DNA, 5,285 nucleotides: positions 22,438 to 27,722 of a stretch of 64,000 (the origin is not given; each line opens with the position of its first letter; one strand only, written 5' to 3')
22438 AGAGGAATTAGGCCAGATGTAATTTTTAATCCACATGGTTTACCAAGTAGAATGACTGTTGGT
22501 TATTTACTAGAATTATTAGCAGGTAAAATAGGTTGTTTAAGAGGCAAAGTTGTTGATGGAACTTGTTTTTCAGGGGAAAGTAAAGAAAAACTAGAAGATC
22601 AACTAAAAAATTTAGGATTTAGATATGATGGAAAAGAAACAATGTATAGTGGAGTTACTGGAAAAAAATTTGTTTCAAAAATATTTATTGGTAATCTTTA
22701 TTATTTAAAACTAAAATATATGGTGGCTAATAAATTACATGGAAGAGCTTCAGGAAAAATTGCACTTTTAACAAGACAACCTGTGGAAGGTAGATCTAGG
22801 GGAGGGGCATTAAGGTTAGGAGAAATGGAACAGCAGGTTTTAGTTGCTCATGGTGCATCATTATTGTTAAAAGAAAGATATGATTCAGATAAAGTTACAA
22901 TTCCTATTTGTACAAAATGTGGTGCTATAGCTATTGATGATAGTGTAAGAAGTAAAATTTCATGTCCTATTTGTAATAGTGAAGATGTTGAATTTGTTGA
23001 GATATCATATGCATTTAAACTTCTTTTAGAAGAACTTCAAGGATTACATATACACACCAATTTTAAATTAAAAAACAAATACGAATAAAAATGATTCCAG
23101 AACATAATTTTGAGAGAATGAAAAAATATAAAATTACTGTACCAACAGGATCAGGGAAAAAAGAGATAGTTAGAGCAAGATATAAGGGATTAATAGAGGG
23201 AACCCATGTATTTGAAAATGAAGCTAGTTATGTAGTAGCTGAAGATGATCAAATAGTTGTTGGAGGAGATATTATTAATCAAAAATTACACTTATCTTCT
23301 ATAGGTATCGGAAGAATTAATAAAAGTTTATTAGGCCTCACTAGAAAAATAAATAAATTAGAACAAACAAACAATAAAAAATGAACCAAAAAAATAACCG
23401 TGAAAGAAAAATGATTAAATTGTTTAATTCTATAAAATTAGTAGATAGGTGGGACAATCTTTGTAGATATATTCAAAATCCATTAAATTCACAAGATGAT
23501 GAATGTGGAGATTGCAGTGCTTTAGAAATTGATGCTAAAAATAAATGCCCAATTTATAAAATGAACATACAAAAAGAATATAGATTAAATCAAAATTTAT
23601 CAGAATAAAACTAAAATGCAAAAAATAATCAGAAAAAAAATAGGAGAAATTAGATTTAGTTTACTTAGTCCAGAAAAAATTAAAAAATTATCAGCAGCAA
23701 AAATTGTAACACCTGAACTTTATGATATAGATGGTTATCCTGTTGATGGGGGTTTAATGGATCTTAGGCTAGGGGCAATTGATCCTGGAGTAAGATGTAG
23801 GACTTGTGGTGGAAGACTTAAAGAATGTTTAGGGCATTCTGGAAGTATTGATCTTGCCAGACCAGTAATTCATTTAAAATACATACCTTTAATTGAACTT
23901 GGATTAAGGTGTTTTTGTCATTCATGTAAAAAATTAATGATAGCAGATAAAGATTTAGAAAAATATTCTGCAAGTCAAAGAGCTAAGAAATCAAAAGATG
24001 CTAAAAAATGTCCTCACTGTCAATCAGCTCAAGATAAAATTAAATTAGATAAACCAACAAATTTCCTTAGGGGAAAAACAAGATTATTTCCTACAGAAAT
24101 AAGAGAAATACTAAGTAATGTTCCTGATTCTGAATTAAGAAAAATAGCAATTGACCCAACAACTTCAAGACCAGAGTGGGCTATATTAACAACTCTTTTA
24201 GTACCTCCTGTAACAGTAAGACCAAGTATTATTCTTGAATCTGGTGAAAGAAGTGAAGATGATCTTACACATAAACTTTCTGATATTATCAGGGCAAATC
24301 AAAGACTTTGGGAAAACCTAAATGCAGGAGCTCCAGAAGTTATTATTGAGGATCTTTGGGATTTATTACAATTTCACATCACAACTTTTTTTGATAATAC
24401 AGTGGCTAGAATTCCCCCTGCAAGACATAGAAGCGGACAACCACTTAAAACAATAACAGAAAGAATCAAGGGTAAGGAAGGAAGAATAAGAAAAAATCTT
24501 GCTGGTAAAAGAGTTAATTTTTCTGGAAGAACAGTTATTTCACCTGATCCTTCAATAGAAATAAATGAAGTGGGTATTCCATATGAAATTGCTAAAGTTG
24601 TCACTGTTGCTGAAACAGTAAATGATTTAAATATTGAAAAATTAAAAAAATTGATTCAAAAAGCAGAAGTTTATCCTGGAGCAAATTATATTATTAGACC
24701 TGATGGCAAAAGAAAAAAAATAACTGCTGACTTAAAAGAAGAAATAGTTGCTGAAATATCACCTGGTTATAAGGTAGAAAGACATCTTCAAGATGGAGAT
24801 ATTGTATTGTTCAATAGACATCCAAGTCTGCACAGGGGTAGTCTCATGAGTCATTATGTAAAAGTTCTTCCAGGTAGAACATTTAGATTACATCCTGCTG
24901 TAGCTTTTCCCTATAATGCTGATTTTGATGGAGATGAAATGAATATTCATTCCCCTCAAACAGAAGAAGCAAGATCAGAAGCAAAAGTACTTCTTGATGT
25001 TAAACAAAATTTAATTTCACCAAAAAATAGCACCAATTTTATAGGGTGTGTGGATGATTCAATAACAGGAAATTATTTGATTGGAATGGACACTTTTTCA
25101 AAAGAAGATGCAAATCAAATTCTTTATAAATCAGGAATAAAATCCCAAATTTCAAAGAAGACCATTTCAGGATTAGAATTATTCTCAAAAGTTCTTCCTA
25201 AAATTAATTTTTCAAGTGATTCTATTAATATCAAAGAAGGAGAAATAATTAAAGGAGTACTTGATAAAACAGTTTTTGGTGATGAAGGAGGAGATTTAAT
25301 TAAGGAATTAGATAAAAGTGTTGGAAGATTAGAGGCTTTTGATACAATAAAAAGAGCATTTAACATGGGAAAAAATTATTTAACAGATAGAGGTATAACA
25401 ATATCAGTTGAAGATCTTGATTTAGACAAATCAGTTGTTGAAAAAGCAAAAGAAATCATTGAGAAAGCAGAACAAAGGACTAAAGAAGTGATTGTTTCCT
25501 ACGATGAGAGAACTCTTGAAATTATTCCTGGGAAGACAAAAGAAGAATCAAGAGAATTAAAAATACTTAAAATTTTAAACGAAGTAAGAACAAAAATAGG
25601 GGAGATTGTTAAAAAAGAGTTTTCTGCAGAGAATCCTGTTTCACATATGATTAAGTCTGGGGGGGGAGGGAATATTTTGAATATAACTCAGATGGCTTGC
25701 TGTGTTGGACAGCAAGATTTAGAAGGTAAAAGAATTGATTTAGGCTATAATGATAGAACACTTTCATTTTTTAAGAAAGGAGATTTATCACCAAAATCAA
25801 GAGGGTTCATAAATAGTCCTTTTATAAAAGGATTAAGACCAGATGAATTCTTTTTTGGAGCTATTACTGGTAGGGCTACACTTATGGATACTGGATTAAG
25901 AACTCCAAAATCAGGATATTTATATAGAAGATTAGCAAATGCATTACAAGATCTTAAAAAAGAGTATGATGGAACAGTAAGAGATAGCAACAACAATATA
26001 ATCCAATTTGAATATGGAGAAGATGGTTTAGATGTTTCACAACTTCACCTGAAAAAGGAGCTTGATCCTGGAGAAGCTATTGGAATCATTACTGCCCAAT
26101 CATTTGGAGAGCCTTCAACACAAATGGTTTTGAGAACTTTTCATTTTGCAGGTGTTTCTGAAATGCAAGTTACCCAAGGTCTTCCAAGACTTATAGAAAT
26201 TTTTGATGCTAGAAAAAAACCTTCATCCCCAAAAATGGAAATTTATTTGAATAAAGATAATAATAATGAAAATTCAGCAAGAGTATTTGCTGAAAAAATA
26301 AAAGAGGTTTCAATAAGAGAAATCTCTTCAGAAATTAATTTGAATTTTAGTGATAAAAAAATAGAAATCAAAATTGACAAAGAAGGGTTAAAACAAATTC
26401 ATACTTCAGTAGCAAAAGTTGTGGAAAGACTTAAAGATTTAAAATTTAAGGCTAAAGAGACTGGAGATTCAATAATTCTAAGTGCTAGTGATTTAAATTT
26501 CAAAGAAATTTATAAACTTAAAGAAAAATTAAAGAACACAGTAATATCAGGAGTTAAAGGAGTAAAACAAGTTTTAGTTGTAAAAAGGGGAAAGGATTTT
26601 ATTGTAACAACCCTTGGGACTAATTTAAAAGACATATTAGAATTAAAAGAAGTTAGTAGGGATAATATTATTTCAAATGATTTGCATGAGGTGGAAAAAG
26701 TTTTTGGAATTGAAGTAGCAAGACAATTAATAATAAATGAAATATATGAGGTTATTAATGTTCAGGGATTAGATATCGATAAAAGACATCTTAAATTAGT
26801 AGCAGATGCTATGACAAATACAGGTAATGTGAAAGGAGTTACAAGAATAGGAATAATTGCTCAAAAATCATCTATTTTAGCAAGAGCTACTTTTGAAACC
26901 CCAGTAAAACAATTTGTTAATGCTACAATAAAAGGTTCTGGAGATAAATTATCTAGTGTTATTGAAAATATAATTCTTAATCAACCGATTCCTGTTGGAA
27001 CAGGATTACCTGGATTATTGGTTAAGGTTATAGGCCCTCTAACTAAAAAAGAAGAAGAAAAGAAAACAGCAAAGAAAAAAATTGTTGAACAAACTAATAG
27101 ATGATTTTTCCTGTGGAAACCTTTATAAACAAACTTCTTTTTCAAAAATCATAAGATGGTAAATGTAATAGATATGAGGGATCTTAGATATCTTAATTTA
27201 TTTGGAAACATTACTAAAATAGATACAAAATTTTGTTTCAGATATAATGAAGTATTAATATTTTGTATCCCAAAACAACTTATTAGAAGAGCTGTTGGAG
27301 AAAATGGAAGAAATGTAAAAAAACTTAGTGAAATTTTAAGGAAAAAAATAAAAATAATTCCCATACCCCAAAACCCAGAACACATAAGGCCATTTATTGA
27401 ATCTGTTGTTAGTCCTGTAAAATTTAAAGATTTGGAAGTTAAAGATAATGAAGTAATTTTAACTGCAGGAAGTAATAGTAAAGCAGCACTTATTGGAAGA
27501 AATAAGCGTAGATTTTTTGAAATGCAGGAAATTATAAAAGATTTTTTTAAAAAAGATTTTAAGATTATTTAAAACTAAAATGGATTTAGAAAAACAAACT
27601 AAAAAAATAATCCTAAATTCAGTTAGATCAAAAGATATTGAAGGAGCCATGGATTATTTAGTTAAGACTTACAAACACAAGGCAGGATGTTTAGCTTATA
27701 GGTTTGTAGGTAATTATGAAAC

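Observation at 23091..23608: Two unknown small ORFs inserted between rpoB and rpoA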

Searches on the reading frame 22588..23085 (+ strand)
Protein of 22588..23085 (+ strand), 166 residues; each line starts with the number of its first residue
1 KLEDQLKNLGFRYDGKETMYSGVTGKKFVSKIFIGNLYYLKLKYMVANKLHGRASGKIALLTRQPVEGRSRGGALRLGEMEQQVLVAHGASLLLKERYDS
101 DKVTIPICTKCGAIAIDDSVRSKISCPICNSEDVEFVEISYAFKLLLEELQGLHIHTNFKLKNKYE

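Call 13: find_related_loci(query=window:22588-23085:+, collection=metagenome_contigs, flank=3000)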
Query window:22588-23085:+ (166 aa) in metagenome_contigs; peptide patterns used: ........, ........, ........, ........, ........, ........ (x = any residue, [..] = any of these).
599 stretches matched a pattern (row limit reached: there are more); 507 encode a relative of the query (tblastn E <= 1e-3); the best 80 are kept; 80 distinct loci.
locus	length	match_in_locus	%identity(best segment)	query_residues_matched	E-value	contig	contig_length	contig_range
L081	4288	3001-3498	87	1-166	7e-100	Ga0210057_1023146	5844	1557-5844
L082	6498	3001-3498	87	1-166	8e-100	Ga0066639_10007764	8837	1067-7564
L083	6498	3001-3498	84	1-166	2e-98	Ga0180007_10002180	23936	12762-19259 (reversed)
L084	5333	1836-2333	85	1-166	3e-97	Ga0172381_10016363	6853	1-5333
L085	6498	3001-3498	83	1-166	9e-97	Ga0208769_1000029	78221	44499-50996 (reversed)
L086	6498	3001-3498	83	1-166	2e-96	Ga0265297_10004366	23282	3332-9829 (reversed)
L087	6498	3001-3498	84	1-166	7e-96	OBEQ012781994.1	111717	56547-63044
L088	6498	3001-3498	83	1-166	7e-96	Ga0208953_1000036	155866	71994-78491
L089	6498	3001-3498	85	1-166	6e-96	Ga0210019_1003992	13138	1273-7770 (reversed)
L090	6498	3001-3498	82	1-166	5e-96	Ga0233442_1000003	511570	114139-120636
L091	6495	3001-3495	83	1-165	4e-96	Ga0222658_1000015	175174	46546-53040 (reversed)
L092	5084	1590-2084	84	2-166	7e-96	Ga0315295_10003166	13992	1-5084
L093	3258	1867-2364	84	1-166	5e-97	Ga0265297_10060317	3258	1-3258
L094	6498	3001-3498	85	1-166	1e-95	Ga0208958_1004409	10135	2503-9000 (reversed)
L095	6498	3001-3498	85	1-166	1e-95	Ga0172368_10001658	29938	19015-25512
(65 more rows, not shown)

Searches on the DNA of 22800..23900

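Call 76: search_rna_families(source=window, start=22800, end=23900, threshold=evalue, max_evalue=1)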
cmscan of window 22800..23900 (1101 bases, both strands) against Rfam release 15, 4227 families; matches with E-value up to 1: 0.
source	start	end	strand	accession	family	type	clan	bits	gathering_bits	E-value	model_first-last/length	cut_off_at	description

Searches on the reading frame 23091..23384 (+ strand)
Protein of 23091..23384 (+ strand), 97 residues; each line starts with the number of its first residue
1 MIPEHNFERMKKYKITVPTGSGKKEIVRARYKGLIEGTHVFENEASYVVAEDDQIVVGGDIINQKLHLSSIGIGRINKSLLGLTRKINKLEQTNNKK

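Call 3: search_protein_families(library=pfam, proteins=[window:23091-23384:+], max_evalue=1)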
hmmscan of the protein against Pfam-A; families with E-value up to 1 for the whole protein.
window:23091-23384:+ (97 aa): 0 families

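Call 4: search_protein_families(library=ncbifam, proteins=[window:23091-23384:+], max_evalue=10)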
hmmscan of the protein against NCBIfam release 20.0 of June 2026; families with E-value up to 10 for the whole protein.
window:23091-23384:+ (97 aa): 0 families
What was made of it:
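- No profile match to any RNAP subunit family (calls 3, 4).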

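Call 5: find_homologous_proteins(query=window:23091-23384:+, max_evalue=0.01)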
Query window:23091-23384:+ (97 aa): 1 proteins with E <= 0.01 among 1 candidates.
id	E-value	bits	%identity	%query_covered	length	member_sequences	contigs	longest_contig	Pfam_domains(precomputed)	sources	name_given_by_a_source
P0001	9.9e-56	203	100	100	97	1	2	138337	-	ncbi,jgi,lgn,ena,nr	ncbi:MAG: hypothetical protein KKF48_01775 [Nanoarchaeota archaeon]|nr:hypothetical protein [Nanoarc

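Call 34: predict_structure(protein=window:23091-23381:+)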
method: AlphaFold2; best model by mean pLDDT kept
length: 97 residues; sequences in the alignment: 1
mean_pLDDT: 48.5   pTM: 0.33
mean pLDDT of the five models: 48.5, 47.7, 38.7, 33.1, 32.6
residues with pLDDT >= 90: 0; 70-90: 0; 50-70: 44; < 50: 53
segments of 3 or more residues with pLDDT < 50: 1-9, 20-22, 50-84
pLDDT, mean of each block of 10 residues (from residue 1): 42 57 60 59 54 41 35 38 49 50
secondary structure, 60 per line:
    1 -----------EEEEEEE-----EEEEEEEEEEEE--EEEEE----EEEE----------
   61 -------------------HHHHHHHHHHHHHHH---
elements in order: E12-18 E24-35 E38-42 E47-50 H80-94

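Call 51: search_protein_families(library=phrogs, proteins=[window:23091-23381:+], max_evalue=0.1)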
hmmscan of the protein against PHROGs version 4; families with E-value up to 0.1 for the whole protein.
window:23091-23381:+ (97 aa): 0 families

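Call 52: search_solved_structures(query=A5, max_evalue=1)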
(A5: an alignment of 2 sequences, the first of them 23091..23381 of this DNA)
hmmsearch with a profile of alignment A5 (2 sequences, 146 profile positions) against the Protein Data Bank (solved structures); distinct sequences matched with E-value up to 1: 0.

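Call 55: search_protein_families(library=padloc, proteins=[window:23091-23381:+], max_evalue=0.1)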
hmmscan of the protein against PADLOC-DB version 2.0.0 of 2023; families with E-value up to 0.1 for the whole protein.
window:23091-23381:+ (97 aa): 1 family
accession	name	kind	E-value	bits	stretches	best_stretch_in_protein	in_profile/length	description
PDLC00121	GajB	-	0.025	11.1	1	15-46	23-54/565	UrvD helicase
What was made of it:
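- On Toxin-antitoxin module: No domain was found (calls 3, 4, 55)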

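Call 60: find_related_loci(query=A5, collection=viral_contigs, flank=5000)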
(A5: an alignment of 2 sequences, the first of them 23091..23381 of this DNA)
Query A5 (97 aa) in viral_contigs; peptide patterns used: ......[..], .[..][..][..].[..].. (x = any residue, [..] = any of these).
85 stretches matched a pattern, but none encodes a relative of the query by tblastn (E <= 1e-3).

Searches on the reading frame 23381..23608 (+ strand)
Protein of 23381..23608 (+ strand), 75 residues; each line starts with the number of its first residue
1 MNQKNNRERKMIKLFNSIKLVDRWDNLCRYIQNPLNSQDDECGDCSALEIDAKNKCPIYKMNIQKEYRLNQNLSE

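Call 3: search_protein_families(library=pfam, proteins=[window:23381-23608:+], max_evalue=1)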
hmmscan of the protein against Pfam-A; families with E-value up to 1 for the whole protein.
window:23381-23608:+ (75 aa): 0 families

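Call 4: search_protein_families(library=ncbifam, proteins=[window:23381-23608:+], max_evalue=10)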
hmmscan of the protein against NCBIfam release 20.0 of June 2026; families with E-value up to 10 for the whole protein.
window:23381-23608:+ (75 aa): 0 families

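Call 6: find_homologous_proteins(query=window:23381-23608:+, max_evalue=0.01)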
Query window:23381-23608:+ (75 aa): 1 proteins with E <= 0.01 among 1 candidates.
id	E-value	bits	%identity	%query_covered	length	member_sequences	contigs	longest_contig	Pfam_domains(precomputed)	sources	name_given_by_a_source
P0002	3.5e-43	162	100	100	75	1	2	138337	-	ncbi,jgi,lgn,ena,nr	ncbi:MAG: hypothetical protein KKF48_01770 [Nanoarchaeota archaeon]|nr:hypothetical protein [Nanoarc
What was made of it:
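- Tried and rejected: Word-indexed homolog searches for ORF97 and ORF75 returned only the proteins themselves (calls 5, 6).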

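Call 25: find_homologous_proteins(query=A1, max_evalue=0.001)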
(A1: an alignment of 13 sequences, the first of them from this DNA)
Query A1 (13 sequences) (75 aa, profile of the alignment): 7 proteins with E <= 0.001 among 42 candidates.
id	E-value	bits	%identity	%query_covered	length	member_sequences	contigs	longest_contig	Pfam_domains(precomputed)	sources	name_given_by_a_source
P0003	3.4e-15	74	-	-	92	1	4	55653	-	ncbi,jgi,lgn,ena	-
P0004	2.6e-14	71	23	76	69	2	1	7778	-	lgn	-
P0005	9.9e-11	60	67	8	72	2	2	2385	-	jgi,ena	-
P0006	1.7e-9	56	29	19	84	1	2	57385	-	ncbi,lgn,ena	-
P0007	3.7e-9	55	-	-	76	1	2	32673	-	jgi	jgi:hypothetical protein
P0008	3.5e-6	45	-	-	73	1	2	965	-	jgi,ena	-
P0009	1.3e-5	43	-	-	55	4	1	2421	-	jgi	-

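Call 35: predict_structure(alignment_id=A2)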
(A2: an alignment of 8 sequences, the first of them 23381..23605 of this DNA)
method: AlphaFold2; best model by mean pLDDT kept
length: 75 residues; sequences in the alignment: 8
mean_pLDDT: 47.6   pTM: 0.23
mean pLDDT of the five models: 47.6, 44.5, 44.3, 41.2, 41.0
residues with pLDDT >= 90: 0; 70-90: 0; 50-70: 23; < 50: 52
segments of 3 or more residues with pLDDT < 50: 18-23, 32-64
pLDDT, mean of each block of 10 residues (from residue 1): 50 49 50 46 44 44 49 48
secondary structure, 60 per line:
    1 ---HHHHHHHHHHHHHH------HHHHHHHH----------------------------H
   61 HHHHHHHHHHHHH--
elements in order: H4-17 H24-31 H60-73
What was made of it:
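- Structure models are unusable (pLDDT 48; calls 34, 35), so metal binding and the fold are inferred from sequence only.
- Tried and rejected: AlphaFold2 gave pLDDT 48.5 for ORF97 (single sequence) and 47.6 for ORF75 (8-sequence alignment) (calls 34, 35).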

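Call 51: search_protein_families(library=phrogs, proteins=[window:23381-23605:+, P0003], max_evalue=0.1)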
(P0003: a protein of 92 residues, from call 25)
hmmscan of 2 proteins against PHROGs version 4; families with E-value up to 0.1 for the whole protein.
window:23381-23605:+ (75 aa): 0 families

P0003 (92 aa): 0 families

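Call 53: search_solved_structures(query=A3, max_evalue=1)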
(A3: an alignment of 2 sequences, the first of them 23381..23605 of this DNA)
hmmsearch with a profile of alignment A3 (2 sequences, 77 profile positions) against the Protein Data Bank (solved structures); distinct sequences matched with E-value up to 1: 1.
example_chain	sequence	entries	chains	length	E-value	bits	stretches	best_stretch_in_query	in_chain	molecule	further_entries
8can_A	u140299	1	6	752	0.62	13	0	25-56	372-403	basic juvenile hormone-suppressible protein 1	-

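Call 55: search_protein_families(library=padloc, proteins=[window:23381-23605:+, P0003], max_evalue=0.1)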
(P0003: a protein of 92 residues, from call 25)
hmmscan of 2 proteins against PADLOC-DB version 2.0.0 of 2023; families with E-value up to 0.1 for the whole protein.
window:23381-23605:+ (75 aa): 0 families

P0003 (92 aa): 0 families

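Call 61: find_related_loci(query=A3, collection=viral_contigs, flank=5000)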
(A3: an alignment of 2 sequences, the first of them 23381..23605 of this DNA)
Query A3 (75 aa) in viral_contigs; peptide patterns used: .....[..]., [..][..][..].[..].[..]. (x = any residue, [..] = any of these).
119 stretches matched a pattern, but none encodes a relative of the query by tblastn (E <= 1e-3).
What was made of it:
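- No relatives in viral contigs (calls 60, 61).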

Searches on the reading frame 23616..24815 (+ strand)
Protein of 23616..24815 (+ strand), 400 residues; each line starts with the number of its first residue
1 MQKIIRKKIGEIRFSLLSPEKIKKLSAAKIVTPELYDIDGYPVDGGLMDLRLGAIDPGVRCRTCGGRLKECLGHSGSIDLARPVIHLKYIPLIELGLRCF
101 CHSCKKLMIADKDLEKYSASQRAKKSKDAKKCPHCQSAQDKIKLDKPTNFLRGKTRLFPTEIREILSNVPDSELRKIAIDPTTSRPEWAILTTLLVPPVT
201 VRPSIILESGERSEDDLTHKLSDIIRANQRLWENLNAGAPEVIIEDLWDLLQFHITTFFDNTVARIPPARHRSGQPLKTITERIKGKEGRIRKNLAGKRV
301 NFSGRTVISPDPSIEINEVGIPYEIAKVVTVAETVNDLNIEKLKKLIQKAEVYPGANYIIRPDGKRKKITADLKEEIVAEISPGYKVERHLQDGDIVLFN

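Call 7: find_related_loci(query=window:23616-24815:+, collection=genome_contigs, flank=6000)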
Query window:23616-24815:+ (400 aa) in genome_contigs; peptide patterns used: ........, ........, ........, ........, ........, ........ (x = any residue, [..] = any of these).
352 stretches matched a pattern; 201 encode a relative of the query (tblastn E <= 1e-3); the best 80 are kept; 80 distinct loci.
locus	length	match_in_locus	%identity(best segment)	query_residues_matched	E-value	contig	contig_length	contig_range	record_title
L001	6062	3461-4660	88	1-400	0e+0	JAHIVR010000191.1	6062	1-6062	MAG: Nanoarchaeota archaeon isolate MM_PC_MetaG.mb.88 MM_PC_MetaG.mb.88_k141_1806526, whole genome shotgun sequence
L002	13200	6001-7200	85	1-400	0e+0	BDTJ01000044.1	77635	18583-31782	Archaeon BMS3Abin17 DNA, contig: NODE_3, whole genome shotgun sequence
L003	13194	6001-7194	88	3-400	0e+0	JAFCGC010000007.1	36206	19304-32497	Candidatus Pacearchaeota archaeon isolate Meg22_46_Bin_244 Meg22_46_Bin_244_scaffold_1484, whole genome shotgun sequence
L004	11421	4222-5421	84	1-400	0e+0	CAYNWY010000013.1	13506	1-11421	MAG TPA_asm: Candidatus Woesearchaeota archaeon isolate binchicken_co387_31 genome assembly, contig: NODE_5598_length_13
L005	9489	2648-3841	84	3-400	0e+0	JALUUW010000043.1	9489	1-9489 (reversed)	MAG: Candidatus Pacearchaeota archaeon isolate 128-326_metabat1_scaf2bin.051 128-326_scaffold_3700_c1, whole genome shot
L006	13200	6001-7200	83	1-400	0e+0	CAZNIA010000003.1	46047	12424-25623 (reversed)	MAG TPA_asm: Candidatus Woesearchaeota archaeon isolate SRP192927_co4_126 genome assembly, contig: NODE_1026_length_4604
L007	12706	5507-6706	83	1-400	0e+0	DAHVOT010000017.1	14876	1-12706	MAG TPA_asm: archaeon isolate clean591 NODE_17_length_14876_cov_5.439354, whole genome shotgun sequence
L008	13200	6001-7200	85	1-400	0e+0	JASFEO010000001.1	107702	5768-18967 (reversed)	MAG: Candidatus Pacearchaeota archaeon isolate D0606M12metaG_Bin_371 D0606M12metaG_FD_scaffold_2_c1, whole genome shotgu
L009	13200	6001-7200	83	1-400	0e+0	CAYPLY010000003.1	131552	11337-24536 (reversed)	MAG TPA_asm: Candidatus Woesearchaeota archaeon isolate binchicken_co22_156 genome assembly, contig: NODE_119_length_131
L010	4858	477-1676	83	1-400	0e+0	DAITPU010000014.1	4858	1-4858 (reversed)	MAG TPA_asm: bacterium isolate CTOTU29499 NODE_9624_length_4858_cov_7.191131, whole genome shotgun sequence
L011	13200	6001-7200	85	1-400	0e+0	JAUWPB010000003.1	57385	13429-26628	MAG: Nanoarchaeota archaeon isolate CSMAG_2465 CSMAG_2465_k141_551204_length_57385_cov_45.7909, whole genome shotgun seq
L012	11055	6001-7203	85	1-400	0e+0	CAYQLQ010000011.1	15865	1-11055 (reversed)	MAG TPA_asm: Candidatus Woesearchaeota archaeon isolate SRP178699_co2_505 genome assembly, contig: NODE_2974_length_1586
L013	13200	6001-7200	83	1-400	0e+0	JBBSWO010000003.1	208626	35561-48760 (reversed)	MAG: Nanoarchaeota archaeon isolate H41-bin116_1 H41_bin116_1_000000000003, whole genome shotgun sequence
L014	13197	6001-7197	84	2-400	0e+0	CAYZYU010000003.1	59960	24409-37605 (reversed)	MAG TPA_asm: Candidatus Woesearchaeota archaeon isolate binchicken_co115_170 genome assembly, contig: NODE_946_length_59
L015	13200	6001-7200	83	1-400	0e+0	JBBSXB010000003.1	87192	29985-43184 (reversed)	MAG: Nanoarchaeota archaeon isolate H41-bin091_1 H41_bin091_1_000000000003, whole genome shotgun sequence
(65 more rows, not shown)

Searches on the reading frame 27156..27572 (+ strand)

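Call 3: search_protein_families(library=pfam, proteins=[window:27156-27572:+], max_evalue=1)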
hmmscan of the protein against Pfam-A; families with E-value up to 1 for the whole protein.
window:27156-27572:+ (138 aa): 4 families
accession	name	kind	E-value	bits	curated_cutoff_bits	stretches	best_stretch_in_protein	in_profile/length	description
PF07650.23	KH_2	-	1.7e-05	25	22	1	36-67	29-60/78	KH domain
PF13184.12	KH_5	-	0.0006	20.3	27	1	43-92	19-66/69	NusA-like KH domain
PF00013.35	KH_1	-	0.0083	16.3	21.5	1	36-74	4-41/66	KH domain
PF22200.2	ExsA_N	-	0.067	14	27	1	32-86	47-100/136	ExsA N-terminal regulatory domain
